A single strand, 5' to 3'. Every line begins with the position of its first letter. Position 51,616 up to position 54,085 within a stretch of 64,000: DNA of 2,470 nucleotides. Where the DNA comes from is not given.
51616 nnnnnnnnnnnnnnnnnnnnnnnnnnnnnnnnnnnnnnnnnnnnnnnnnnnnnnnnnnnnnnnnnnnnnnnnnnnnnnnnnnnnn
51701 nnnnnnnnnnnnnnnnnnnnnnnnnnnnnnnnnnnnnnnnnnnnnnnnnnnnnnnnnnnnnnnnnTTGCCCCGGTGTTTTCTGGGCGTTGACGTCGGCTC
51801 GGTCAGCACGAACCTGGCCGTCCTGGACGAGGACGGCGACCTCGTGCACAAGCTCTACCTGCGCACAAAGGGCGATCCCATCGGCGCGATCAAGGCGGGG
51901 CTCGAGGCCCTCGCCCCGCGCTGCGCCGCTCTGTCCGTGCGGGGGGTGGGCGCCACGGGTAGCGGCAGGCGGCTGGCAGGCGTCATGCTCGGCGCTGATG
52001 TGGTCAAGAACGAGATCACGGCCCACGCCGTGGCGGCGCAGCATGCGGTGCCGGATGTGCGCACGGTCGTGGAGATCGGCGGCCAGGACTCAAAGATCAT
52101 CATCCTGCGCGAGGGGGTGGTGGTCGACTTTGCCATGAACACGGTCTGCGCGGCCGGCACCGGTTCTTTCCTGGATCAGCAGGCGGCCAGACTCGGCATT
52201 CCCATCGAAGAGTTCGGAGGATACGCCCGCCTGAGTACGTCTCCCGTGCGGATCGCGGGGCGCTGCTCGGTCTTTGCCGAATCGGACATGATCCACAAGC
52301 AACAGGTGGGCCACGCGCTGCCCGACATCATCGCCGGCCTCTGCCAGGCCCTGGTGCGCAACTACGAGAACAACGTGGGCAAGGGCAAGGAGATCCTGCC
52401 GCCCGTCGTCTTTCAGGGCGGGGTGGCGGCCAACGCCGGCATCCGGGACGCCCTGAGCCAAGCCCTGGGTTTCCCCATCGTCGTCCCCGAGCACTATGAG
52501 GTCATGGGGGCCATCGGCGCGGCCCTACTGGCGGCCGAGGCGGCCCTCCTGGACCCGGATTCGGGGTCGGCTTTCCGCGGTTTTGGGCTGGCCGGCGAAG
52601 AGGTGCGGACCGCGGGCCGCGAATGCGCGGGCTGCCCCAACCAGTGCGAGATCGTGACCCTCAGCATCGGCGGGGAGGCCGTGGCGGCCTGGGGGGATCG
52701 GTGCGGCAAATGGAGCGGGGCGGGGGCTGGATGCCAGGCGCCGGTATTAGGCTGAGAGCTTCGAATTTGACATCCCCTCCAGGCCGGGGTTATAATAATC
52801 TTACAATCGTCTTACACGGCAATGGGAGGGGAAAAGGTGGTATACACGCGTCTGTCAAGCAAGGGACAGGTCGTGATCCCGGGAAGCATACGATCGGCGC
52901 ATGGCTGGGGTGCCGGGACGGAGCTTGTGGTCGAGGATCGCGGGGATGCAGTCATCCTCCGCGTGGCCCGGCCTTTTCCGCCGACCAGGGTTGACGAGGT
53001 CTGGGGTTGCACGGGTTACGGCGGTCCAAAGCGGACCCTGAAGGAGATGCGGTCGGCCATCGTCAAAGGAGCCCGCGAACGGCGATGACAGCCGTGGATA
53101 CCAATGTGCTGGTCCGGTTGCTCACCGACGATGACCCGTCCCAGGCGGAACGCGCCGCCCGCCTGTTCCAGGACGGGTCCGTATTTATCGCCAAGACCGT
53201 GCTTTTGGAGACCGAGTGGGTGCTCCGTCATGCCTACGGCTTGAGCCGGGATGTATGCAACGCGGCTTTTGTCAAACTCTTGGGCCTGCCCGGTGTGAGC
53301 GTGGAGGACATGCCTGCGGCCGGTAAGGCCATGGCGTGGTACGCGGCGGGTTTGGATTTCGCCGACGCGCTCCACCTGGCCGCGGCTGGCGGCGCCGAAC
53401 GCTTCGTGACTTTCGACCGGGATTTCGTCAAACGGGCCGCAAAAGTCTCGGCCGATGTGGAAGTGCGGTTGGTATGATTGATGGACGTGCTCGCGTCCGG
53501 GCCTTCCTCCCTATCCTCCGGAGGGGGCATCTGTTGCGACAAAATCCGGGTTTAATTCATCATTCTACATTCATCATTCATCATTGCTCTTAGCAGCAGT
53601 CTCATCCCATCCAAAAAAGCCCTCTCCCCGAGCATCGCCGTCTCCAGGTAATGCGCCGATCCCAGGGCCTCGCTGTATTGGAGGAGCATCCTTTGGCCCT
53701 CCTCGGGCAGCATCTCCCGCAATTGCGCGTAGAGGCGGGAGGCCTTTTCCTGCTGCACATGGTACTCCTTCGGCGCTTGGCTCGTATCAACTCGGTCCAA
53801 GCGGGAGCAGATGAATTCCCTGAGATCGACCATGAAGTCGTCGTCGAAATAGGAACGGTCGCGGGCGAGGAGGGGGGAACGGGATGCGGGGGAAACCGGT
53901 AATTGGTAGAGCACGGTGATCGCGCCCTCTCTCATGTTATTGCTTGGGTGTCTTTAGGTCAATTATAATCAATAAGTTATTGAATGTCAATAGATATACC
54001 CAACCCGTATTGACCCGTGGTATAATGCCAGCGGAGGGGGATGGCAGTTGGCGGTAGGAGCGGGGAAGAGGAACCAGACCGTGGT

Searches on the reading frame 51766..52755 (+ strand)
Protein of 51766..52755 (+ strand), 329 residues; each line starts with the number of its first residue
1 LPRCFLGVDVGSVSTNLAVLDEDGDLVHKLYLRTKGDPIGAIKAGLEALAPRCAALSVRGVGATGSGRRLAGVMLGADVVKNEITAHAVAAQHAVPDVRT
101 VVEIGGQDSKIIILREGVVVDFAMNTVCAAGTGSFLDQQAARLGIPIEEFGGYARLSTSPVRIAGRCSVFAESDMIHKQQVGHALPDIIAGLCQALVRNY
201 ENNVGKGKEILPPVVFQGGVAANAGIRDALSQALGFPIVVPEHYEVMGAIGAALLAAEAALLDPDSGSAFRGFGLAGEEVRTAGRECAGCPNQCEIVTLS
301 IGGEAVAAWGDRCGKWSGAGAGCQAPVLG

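Call 49: search_protein_families(library=pfam, proteins=[window:51766-52755:+], max_evalue=0.1)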
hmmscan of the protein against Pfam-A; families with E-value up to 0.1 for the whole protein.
window:51766-52755:+ (329 aa): 2 families
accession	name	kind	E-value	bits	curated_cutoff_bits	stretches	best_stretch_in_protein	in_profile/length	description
PF01869.26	BcrAD_BadFG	-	5.6e-46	157.7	31.5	1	6-256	1-271/271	BadF/BadG/BcrA/BcrD ATPase family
PF02782.22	FGGY_C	-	6.5e-06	26.5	27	1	182-259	121-197/198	FGGY family of carbohydrate kinases, C-terminal domain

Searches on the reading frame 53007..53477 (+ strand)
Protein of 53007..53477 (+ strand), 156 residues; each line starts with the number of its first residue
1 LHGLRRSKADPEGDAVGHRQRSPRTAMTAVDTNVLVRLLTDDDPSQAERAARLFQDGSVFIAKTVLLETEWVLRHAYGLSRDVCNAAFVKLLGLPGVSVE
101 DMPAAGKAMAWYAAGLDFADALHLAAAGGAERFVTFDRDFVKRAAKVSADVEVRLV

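Call 49: search_protein_families(library=pfam, proteins=[window:53007-53477:+], max_evalue=0.1)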
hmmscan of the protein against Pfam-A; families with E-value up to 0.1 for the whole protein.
window:53007-53477:+ (156 aa): 2 families
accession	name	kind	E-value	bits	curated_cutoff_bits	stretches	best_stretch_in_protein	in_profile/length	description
PF01850.27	PIN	-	9e-12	46.1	23.6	1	30-144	3-118/120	PIN domain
PF13470.12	PIN_3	-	0.00089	20.5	27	1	30-138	4-114/115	PIN domain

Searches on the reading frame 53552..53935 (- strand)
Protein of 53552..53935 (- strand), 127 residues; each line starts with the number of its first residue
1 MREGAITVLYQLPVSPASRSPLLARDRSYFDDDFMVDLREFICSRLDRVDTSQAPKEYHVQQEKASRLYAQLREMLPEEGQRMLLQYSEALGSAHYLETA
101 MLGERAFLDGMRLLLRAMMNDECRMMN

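Call 49: search_protein_families(library=pfam, proteins=[window:53552-53935:-], max_evalue=0.1)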
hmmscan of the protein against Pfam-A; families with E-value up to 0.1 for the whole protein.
window:53552-53935:- (127 aa): 2 families
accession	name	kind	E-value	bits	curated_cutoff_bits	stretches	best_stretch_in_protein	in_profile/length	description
PF20648.2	DUF6809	-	0.00027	22.1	27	1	53-119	21-83/85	Family of unknown function (DUF6809)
PF02865.22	STAT_int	-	0.042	14.7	26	1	24-84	15-73/121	STAT protein, protein interaction domain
